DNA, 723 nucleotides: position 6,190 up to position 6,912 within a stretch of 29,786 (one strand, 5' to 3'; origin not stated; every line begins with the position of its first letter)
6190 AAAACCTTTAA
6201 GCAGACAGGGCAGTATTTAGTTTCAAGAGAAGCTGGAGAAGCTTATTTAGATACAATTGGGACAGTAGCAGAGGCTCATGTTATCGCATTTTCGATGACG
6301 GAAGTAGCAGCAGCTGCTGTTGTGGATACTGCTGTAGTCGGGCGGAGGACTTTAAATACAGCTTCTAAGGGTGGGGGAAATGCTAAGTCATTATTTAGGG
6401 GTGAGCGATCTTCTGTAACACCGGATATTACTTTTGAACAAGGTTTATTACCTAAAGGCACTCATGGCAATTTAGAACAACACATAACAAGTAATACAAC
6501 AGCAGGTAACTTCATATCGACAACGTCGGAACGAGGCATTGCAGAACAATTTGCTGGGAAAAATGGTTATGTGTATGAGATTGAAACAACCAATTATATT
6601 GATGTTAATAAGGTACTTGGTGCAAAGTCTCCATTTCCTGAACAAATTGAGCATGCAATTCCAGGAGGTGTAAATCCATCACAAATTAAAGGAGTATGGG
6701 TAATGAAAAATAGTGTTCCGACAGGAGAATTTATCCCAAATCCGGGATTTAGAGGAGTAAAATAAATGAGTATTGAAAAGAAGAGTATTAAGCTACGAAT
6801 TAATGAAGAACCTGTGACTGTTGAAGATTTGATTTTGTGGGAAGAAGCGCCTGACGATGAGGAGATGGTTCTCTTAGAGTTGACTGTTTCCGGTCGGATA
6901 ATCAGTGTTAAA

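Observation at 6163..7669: Rhs-delivered cholera/pertussis-fold ADP-ribosyltransferase (R / S-T-T / Q-x-E) followed by two different protection genes: a coupled small acidic protein and a NADAR hydrolase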

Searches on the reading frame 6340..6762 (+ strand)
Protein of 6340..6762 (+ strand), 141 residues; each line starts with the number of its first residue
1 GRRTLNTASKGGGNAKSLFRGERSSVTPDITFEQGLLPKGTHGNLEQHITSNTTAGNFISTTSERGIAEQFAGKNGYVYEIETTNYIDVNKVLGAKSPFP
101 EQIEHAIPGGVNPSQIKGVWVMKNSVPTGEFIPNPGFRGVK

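Call 19: find_homologous_proteins(query=window:6340-6762:+, max_evalue=0.001)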
Query window:6340-6762:+ (141 aa): 59 proteins with E <= 0.001 among 64 candidates.
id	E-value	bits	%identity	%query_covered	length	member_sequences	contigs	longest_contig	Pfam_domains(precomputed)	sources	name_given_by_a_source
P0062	1.0e-63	232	79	91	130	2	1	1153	PF01375.24,PF22596.3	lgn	-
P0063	2.8e-58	214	74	91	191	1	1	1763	PF01375.24,PF22596.3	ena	-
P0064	2.7e-56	208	69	93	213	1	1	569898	PF01375.24,PF22596.3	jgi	jgi:hypothetical protein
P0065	3.7e-51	191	77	78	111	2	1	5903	PF01375.24,PF22596.3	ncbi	ncbi:hypothetical protein UT300019_34390 [Clostridium sp. CTA-19]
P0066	1.5e-50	189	71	82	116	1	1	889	PF01375.24,PF22596.3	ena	-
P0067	1.3e-49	186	65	86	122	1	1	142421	PF02917.21,PF01375.24,PF22596.3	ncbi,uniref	ncbi:enterotoxin A family protein [Bacillus sp. SM2101]|uniref:enterotoxin A family protein n=1 Tax=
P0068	1.1e-47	180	69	81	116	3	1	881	PF01375.24,PF22596.3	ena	-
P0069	1.9e-47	179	70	81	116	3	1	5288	PF01375.24,PF22596.3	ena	-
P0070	1.2e-45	173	63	85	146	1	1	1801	PF22596.3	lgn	-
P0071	1.5e-45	173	64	87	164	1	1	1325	PF01375.24,PF22596.3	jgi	-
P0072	8.6e-45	170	66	87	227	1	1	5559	PF01375.24,PF22596.3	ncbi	-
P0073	7.0e-44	167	63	87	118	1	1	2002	PF01375.24,PF22596.3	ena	-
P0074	7.4e-44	167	62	88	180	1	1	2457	PF01375.24,PF22596.3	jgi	jgi:hypothetical protein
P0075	8.3e-41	157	55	94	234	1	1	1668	PF01375.24,PF22596.3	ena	-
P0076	2.7e-40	156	60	86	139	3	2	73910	PF01375.24,PF22596.3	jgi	jgi:hypothetical protein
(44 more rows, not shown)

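Call 21: find_related_loci(query=A1, collection=genome_contigs, flank=6000)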
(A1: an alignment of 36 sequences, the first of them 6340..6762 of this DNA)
Query A1 (141 aa) in genome_contigs; peptide patterns used: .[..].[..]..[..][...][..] (x = any residue, [..] = any of these).
111 stretches matched a pattern; 31 encode a relative of the query (tblastn E <= 1e-3); 31 distinct loci.
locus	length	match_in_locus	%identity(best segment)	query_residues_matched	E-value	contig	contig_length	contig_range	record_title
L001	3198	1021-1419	79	9-141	1e-71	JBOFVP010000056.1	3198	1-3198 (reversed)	MAG: Clostridium sp. isolate WFFMC_MAG_575 k139_175659_flag=0_multi=8.7493_len=3198, whole genome shotgun sequence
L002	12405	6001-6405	76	7-141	7e-68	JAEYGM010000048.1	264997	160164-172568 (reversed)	MAG: Bacillota bacterium isolate OH_HFB_289 k127_266751, whole genome shotgun sequence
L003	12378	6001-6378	76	16-141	2e-65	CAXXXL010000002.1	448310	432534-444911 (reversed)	MAG: Christensenellaceae bacterium isolate f799d269-9f17-4ef2-88a6-4e1788b66faa genome assembly, contig: contig_2, whole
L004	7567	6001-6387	62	1-126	3e-50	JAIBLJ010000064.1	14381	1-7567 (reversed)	Alkalihalobacillus sp. YIM B00296 Scaffold64, whole genome shotgun sequence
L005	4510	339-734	57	9-139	2e-46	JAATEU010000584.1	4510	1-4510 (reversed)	MAG: Clostridiales bacterium isolate bin_114 k141_944202, whole genome shotgun sequence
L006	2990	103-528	52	2-139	1e-45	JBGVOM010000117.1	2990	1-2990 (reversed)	MAG: Lachnospiraceae bacterium isolate fecal_MAG_210 fecal_MAG_210_contig_0117, whole genome shotgun sequence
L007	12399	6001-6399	55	9-141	3e-45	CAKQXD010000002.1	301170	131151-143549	MAG: uncultured Clostridia bacterium isolate REFINED_METABAT215_TOP10_CONTIGS_1500_ASSEMBLY_K77_MERGED__Hadza_MoBio_hadz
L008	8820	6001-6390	57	10-139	5e-44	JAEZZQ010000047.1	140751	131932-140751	MAG: Bacillota bacterium isolate OH_PFB_55 k127_378880, whole genome shotgun sequence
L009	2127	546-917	54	16-139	2e-44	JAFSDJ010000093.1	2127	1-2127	MAG: Lachnospiraceae bacterium isolate RGIG3040 Goat_Rectum-4__c706302, whole genome shotgun sequence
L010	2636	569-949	54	13-139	5e-44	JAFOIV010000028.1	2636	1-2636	MAG: Eubacterium sp. isolate RGIG507 Dairy_cattle_Duodenum-2__c103851, whole genome shotgun sequence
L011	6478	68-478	54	3-139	9e-44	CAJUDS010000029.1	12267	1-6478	MAG TPA_asm: uncultured Lachnospiraceae bacterium isolate MGBC126305 genome assembly, contig: MGBC126305.29, whole genom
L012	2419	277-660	53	11-137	1e-43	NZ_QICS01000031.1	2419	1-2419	Lachnotalea glycerini strain DSM 28816 Ga0215715_131, whole genome shotgun sequence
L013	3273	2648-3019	52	16-139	7e-43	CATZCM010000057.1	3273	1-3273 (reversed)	MAG TPA_asm: uncultured Eubacteriales bacterium isolate ERR9762707_bin.21_MetaWRAP_v1.3_MAG genome assembly, contig: ERZ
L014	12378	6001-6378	53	13-139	1e-42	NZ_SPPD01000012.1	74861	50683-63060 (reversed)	Streptococcus cuniculi strain WM131 NODE_12_length_74861_cov_170.398, whole genome shotgun sequence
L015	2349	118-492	53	15-139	1e-42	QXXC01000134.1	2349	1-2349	Clostridiaceae bacterium strain 1XD21-72 Scaffold129_1, whole genome shotgun sequence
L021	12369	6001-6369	54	16-138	2e-40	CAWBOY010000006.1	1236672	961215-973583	MAG: uncultured Planctomycetaceae bacterium isolate MFD09671.bin.1.56 genome assembly, contig: contig_9625, whole genome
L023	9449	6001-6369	51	17-139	3e-38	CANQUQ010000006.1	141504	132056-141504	MAG: uncultured Acetatifactor sp. isolate Lapin-032__bin19 genome assembly, contig: Lapin-032__NODE_165_length_141504_co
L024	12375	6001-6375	49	15-139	4e-35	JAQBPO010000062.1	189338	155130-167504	MAG: Fibrobacteres bacterium isolate RYN_349 scaffold_990711, whole genome shotgun sequence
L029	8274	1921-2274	42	14-134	1e-24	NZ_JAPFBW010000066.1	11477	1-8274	Aquabacterium sp. A7-Y contig00066, whole genome shotgun sequence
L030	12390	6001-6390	39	1-135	2e-23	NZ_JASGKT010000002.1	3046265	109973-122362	MAG: Piscinibacter sp. isolate 5N061 JMF-2111-06-0005.ont.bin.61_1, whole genome shotgun sequence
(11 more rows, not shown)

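Call 42: search_protein_families(library=pfam, proteins=[L002:2668-6405:+, L003:5164-6378:+, L004:5086-6438:+, L007:4663-6399:+, L014:1-6384:+, L023:1306-6372:+, L024:2929-6378:+, L021:5011-6378:+, L029:850-2289:+, L030:4798-6408:+], max_evalue=0.001)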
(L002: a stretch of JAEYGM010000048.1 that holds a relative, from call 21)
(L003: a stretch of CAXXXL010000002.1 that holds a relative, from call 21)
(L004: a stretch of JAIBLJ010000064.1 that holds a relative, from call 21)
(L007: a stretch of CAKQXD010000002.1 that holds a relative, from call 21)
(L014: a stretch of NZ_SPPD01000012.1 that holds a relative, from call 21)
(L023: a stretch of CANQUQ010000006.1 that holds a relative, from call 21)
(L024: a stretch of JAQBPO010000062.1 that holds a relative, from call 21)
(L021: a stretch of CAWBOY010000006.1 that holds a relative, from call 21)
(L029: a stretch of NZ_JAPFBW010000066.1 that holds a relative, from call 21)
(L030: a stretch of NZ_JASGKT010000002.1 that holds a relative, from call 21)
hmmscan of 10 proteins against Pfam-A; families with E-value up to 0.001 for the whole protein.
L002:2668-6405:+ (1246 aa): 6 families
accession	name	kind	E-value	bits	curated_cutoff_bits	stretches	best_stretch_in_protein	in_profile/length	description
PF05593.20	RHS_repeat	-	9.1e-67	220.8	22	7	390-425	1-36/38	RHS Repeat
PF20148.4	DUF6531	-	8.7e-20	71.3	24.1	1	100-173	1-74/74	Domain of unknown function (DUF6531)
PF22596.2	Scabin-like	-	1.2e-15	58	27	1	1132-1242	8-130/130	Scabin-like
PF25023.1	TEN_YD-shell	-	1.8e-10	40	50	1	890-1051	681-842/909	Teneurin YD-shell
PF03527.20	RHS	-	7.5e-10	38.9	27.9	1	999-1031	2-34/38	RHS protein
PF01375.23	Enterotoxin_a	-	6.2e-09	36.3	21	1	1154-1242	64-160/258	Heat-labile enterotoxin alpha chain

L003:5164-6378:+ (405 aa): 2 families
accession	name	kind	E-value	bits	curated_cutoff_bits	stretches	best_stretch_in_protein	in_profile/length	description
PF22596.2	Scabin-like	-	2.4e-15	57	27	1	290-401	7-130/130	Scabin-like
PF01375.23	Enterotoxin_a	-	1.4e-08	35.1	21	1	311-401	62-160/258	Heat-labile enterotoxin alpha chain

L004:5086-6438:+ (451 aa): 3 families
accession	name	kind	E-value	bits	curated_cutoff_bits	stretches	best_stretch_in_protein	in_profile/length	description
PF22596.2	Scabin-like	-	4.2e-14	53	27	1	335-432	8-117/130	Scabin-like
PF01375.23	Enterotoxin_a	-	2.4e-06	27.8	21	1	365-434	77-149/258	Heat-labile enterotoxin alpha chain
PF02917.20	Pertussis_S1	-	4.2e-05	23.9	21.3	1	334-395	12-76/239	Pertussis toxin, subunit 1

L007:4663-6399:+ (579 aa): 7 families
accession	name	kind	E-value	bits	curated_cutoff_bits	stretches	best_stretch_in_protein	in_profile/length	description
PF07591.16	PT-HINT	-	2.9e-30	105.7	27.7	1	308-435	2-136/137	Pretoxin HINT domain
PF22596.2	Scabin-like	-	6.6e-16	58.8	27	1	463-575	6-130/130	Scabin-like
PF01375.23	Enterotoxin_a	-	1e-10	42.1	21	1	494-578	73-163/258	Heat-labile enterotoxin alpha chain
PF13403.11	Hint_2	-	1.9e-06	28.8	28.4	1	301-343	2-39/147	Hint domain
PF02917.20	Pertussis_S1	-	2.3e-05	24.7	21.3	1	452-519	2-68/239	Pertussis toxin, subunit 1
PF08517.17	AXH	-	0.00023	22.1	33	1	302-379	1-88/116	Ataxin-1 and HBP1 module (AXH)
PF25023.1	TEN_YD-shell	-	0.00067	18.3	50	1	68-172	788-893/909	Teneurin YD-shell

L014:1-6384:+ (2128 aa): 3 families
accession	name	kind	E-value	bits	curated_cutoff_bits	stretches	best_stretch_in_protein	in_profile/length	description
PF05593.20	RHS_repeat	-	1.2e-205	663.3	22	27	541-577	1-37/38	RHS Repeat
PF22596.2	Scabin-like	-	2.6e-17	63.3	27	1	2006-2124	1-130/130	Scabin-like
PF25023.1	TEN_YD-shell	-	1.5e-05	23.8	50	0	477-570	298-389/909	Teneurin YD-shell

L023:1306-6372:+ (1689 aa): 5 families
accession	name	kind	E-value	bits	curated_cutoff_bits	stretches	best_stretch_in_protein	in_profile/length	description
PF05593.20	RHS_repeat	-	2.6e-106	346.8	22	12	1147-1179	1-33/38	RHS Repeat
PF22596.2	Scabin-like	-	6e-11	42.8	27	1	1576-1686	8-130/130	Scabin-like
PF01375.23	Enterotoxin_a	-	2.8e-05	24.3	21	1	1603-1686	71-160/258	Heat-labile enterotoxin alpha chain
PF02917.20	Pertussis_S1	-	7e-05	23.2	21.3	1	1563-1632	2-70/239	Pertussis toxin, subunit 1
PF15283.12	DUF4595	-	0.00026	21.4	34.2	0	667-693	66-91/202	Domain of unknown function (DUF4595) with porin-like fold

L024:2929-6378:+ (1150 aa): 5 families
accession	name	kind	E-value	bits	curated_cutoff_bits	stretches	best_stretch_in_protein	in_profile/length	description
PF05593.20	RHS_repeat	-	2e-74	245.2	22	5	199-234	1-36/38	RHS Repeat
PF22596.2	Scabin-like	-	1.5e-12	47.9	27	1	1036-1147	7-130/130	Scabin-like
PF20148.4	DUF6531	-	4.9e-12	46.5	24.1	1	8-80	3-74/74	Domain of unknown function (DUF6531)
PF03527.20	RHS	-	2.4e-10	40.5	27.9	1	920-946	7-33/38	RHS protein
PF01375.23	Enterotoxin_a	-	0.00096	19.3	21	0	1067-1147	73-160/258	Heat-labile enterotoxin alpha chain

L021:5011-6378:+ (456 aa): 2 families
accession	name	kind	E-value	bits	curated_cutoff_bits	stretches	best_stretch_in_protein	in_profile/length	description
PF22596.2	Scabin-like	-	1.1e-17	64.6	27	1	339-452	5-130/130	Scabin-like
PF01375.23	Enterotoxin_a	-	6.2e-08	33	21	1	382-453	87-161/258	Heat-labile enterotoxin alpha chain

L029:850-2289:+ (480 aa): 2 families
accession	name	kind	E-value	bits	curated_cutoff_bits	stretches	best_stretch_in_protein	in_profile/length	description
PF22596.2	Scabin-like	-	7.1e-16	58.7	27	1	363-461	2-111/130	Scabin-like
PF01375.23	Enterotoxin_a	-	1.4e-10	41.7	21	1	374-460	31-140/258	Heat-labile enterotoxin alpha chain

L030:4798-6408:+ (537 aa): 4 families
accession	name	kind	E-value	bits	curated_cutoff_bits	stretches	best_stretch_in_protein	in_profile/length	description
PF22596.2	Scabin-like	-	1.1e-15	58.2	27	1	420-513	2-106/130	Scabin-like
PF01375.23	Enterotoxin_a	-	4.9e-08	33.3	21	1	442-527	52-150/258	Heat-labile enterotoxin alpha chain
PF05593.20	RHS_repeat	-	6.6e-08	33.2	22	1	104-135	1-33/38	RHS Repeat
PF03527.20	RHS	-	1e-05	25.7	27.9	1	266-289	2-25/38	RHS protein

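Call 52: predict_structure(alignment_id=A1)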
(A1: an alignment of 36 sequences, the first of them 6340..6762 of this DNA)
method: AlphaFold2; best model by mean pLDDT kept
length: 141 residues; sequences in the alignment: 36
mean_pLDDT: 89.2   pTM: 0.82
mean pLDDT of the five models: 89.2, 86.9, 83.0, 82.0, 79.8
residues with pLDDT >= 90: 113; 70-90: 14; 50-70: 2; < 50: 12
segments of 3 or more residues with pLDDT < 50: 1-12
pLDDT, mean of each block of 10 residues (from residue 1): 43 80 96 95 90 87 97 96 95 92 95 97 97 92 59
secondary structure, 60 per line:
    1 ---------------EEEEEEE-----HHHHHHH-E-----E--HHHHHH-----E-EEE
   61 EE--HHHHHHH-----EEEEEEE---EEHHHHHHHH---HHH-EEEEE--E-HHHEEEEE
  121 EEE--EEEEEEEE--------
elements in order: E16-22 H28-34 H45-50 E58-62 H65-71 E77-83 H89-96 E104-108 E116-123 E126-133

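Call 54: fold_search(model_id=the predicted structure, library=pdb)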
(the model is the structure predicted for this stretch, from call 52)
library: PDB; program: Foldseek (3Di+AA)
matches with E <= 10: 150; with E <= 0.001: 82
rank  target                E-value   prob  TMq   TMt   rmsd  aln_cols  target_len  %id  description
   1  8s2m_B                8.3e-12  1.00  0.80  0.88   2.0       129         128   31  Xenorhabdus bovienii Rhs C-terminal toxin TreX complex with TriX immunity protein (released 2024-12-04)
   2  9gco_B                2.2e-11  1.00  0.78  0.84   2.3       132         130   31  Xenorhabdus bovienii Thioredoxin complex with Rhs toxin TreX and immunity protein TriX (released 2024-12-04)
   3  9gco_E                2.5e-11  1.00  0.78  0.83   2.8       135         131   30  Xenorhabdus bovienii Thioredoxin complex with Rhs toxin TreX and immunity protein TriX (released 2024-12-04)
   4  8s2n_B                2.7e-11  1.00  0.79  0.85   2.6       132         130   31  Xenorhabdus bovienii Rhs toxin TreTu complex with TrxA and TriTu immunity protein (released 2024-12-04)
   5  2a5g_B                2.8e-10  1.00  0.78  0.61   2.4       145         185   28  Cholera toxin A1 subunit bound to ARF6(Q67L) (released 2005-08-16)
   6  1s5b_A                5.3e-10  1.00  0.75  0.52   2.6       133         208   30  Cholera holotoxin with an A-subunit Y30S mutation Form 3 (released 2004-04-06)
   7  1s5c_A                7.7e-10  1.00  0.78  0.52   2.4       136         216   29  Cholera holotoxin with an A-subunit Y30S mutation, Crystal form 1 (released 2004-04-06)
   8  5uvq                  8.7e-10  1.00  0.79  0.68   2.1       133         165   26  Scabin (W155A) toxin from Streptomyces scabies (released 2017-12-20)
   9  6apy                  1.3e-09  1.00  0.77  0.67   2.3       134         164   28  Scabin (W128Y) toxin from Streptomyces scabies (released 2017-12-20)
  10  8q6i_A                1.4e-09  1.00  0.78  0.50   2.4       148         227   28  Cholera holotoxin variant (chimera with E. coli heat-labile enterotoxin, 1 C-terminal substitution) (released 2025-02-12)
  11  1s5d_A                1.4e-09  1.00  0.77  0.52   2.5       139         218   30  Cholera holotoxin with an A-subunit Y30S mutation, Crystal form 2 (released 2004-04-06)
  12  6vpa                  1.4e-09  1.00  0.76  0.66   2.6       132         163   27  Scabin (N110A) toxin from Streptomyces scabies (released 2021-01-13)
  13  5ewk                  1.7e-09  1.00  0.79  0.68   2.0       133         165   26  Scabin toxin from Streptomyces Scabies in complex with inhibitor PJ34 (released 2016-03-23)
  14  8oxs_B                2.1e-09  1.00  0.77  0.48   2.8       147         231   28  Cholera holotoxin variant (chimera with E. coli heat-labile enterotoxin, 4 C-terminal substitutions) (released 2024-08-14)
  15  6vv4                  2.2e-09  1.00  0.79  0.70   2.0       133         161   26  Scabin (V109G) toxin from Streptomyces scabies (released 2021-01-20)
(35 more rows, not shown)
